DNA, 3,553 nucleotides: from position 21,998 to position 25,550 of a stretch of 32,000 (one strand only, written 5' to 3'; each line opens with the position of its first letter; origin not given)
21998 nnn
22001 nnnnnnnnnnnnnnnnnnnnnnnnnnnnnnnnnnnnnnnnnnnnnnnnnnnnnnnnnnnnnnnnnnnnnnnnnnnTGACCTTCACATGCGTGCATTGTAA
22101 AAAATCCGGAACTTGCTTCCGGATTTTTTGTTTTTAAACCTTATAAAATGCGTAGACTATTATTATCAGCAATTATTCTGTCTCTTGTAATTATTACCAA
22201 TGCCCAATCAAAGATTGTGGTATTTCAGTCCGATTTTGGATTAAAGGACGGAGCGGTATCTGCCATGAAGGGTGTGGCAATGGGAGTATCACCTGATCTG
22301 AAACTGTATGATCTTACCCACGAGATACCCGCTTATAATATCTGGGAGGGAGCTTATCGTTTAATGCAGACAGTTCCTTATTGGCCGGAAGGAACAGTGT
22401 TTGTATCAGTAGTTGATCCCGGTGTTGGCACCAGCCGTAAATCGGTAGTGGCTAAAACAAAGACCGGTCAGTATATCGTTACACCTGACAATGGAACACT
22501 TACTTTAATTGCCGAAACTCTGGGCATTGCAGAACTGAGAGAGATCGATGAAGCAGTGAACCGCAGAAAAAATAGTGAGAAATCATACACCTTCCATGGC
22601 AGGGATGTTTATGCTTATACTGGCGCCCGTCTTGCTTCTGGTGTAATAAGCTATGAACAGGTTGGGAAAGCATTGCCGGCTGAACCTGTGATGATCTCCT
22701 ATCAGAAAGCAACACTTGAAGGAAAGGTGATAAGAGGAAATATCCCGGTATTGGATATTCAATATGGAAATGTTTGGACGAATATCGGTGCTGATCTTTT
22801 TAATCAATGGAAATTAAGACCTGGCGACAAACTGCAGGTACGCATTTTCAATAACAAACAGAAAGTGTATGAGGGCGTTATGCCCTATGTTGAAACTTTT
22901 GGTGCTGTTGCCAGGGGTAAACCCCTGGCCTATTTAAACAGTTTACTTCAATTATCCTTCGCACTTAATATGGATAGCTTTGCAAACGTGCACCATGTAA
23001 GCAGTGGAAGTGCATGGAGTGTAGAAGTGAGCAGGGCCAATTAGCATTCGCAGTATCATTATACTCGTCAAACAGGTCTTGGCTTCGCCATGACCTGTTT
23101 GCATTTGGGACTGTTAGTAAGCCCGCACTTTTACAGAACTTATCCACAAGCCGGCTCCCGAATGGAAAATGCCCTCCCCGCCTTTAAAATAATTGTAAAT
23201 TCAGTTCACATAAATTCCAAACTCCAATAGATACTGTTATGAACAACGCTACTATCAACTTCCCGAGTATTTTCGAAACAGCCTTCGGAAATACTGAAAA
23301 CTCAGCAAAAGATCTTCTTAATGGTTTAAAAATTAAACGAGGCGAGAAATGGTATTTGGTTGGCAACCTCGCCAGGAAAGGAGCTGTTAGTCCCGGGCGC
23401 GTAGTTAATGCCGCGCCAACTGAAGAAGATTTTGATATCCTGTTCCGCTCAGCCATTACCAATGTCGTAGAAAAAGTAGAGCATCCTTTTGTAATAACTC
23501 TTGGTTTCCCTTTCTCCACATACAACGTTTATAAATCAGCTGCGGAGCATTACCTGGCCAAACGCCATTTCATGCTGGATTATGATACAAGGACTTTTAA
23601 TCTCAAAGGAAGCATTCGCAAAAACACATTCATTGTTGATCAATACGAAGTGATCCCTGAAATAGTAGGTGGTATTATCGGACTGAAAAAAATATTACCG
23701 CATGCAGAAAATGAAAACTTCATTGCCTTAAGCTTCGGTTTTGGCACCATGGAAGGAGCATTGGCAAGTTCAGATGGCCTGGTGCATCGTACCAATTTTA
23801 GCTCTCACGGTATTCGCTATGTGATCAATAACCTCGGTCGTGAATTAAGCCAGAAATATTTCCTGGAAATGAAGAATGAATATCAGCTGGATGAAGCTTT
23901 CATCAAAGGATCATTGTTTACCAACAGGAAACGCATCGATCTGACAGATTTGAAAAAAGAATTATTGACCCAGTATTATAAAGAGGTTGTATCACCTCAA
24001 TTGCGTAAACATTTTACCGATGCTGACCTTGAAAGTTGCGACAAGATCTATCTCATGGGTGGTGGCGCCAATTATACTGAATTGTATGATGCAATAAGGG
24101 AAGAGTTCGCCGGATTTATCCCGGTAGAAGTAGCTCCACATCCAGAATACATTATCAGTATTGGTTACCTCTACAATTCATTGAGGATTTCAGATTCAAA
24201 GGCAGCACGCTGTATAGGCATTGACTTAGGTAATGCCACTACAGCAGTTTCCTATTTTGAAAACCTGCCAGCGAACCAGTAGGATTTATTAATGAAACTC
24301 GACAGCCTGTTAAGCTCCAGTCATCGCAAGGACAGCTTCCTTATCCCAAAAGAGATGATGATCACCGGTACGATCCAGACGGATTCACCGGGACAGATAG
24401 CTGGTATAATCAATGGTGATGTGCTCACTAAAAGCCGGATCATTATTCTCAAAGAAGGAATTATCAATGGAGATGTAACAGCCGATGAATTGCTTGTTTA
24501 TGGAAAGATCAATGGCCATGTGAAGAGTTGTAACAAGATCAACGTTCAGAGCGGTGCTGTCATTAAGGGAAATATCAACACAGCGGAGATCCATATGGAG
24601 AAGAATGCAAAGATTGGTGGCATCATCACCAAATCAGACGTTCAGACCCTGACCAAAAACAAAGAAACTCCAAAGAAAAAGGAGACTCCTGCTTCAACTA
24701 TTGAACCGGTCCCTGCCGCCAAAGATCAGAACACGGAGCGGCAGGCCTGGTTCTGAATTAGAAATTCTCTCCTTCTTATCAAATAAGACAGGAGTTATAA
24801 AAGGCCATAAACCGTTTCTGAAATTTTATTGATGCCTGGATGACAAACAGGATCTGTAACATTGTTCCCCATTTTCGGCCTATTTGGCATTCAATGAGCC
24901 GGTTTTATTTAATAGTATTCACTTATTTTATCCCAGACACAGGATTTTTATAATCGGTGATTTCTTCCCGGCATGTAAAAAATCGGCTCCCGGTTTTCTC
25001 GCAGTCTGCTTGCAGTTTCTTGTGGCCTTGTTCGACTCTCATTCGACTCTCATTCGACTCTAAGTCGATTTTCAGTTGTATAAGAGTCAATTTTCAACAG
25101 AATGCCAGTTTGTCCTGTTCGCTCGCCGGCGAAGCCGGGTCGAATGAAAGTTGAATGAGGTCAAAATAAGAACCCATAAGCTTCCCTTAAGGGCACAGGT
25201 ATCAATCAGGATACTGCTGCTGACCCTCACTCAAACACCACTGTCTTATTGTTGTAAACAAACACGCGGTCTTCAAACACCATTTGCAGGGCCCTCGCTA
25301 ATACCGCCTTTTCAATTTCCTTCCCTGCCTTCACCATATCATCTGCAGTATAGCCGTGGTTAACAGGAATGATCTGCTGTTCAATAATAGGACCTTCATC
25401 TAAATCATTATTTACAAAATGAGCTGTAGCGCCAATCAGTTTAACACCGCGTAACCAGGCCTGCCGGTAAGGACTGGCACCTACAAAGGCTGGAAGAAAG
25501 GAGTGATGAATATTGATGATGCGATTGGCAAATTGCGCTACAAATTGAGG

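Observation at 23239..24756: Chromosomal actin-like ATPase plus bactofilin: a two-filament gene cassette with no partition partners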

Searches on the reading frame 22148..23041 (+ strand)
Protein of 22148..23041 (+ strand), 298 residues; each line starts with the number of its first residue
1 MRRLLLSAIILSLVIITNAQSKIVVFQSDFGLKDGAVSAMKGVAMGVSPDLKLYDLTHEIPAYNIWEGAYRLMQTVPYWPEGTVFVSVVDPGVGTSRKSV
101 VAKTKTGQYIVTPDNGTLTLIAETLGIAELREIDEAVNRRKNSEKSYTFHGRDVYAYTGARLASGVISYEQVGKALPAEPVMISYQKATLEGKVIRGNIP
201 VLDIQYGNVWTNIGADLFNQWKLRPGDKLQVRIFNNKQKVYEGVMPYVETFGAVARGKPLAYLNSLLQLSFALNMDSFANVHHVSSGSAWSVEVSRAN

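Call 3: search_protein_families(library=pfam, proteins=[window:22148-23041:+], max_evalue=1)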
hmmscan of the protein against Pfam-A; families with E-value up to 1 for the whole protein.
window:22148-23041:+ (298 aa): 2 families
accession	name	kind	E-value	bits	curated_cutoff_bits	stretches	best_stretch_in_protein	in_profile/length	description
PF01887.21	SAM_HAT_N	-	3.2e-54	183.1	26.3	1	24-173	1-145/145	SAM hydroxide adenosyltransferase N-terminal domain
PF20257.3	SAM_HAT_C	-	6.9e-18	65.2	25.5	1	197-290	1-83/84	SAM hydroxide adenosyltransferase C-terminal domain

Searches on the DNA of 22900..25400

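Call 40: search_rna_families(source=window, start=22900, end=25400, threshold=evalue, max_evalue=1)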
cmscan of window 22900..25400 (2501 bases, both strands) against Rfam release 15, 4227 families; matches with E-value up to 1: 1.
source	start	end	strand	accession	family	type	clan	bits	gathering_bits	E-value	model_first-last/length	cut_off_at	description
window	25255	25355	-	RF03023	rpfG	Gene; sRNA;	-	18.1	75.9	0.85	1-85/85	no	rpfG RNA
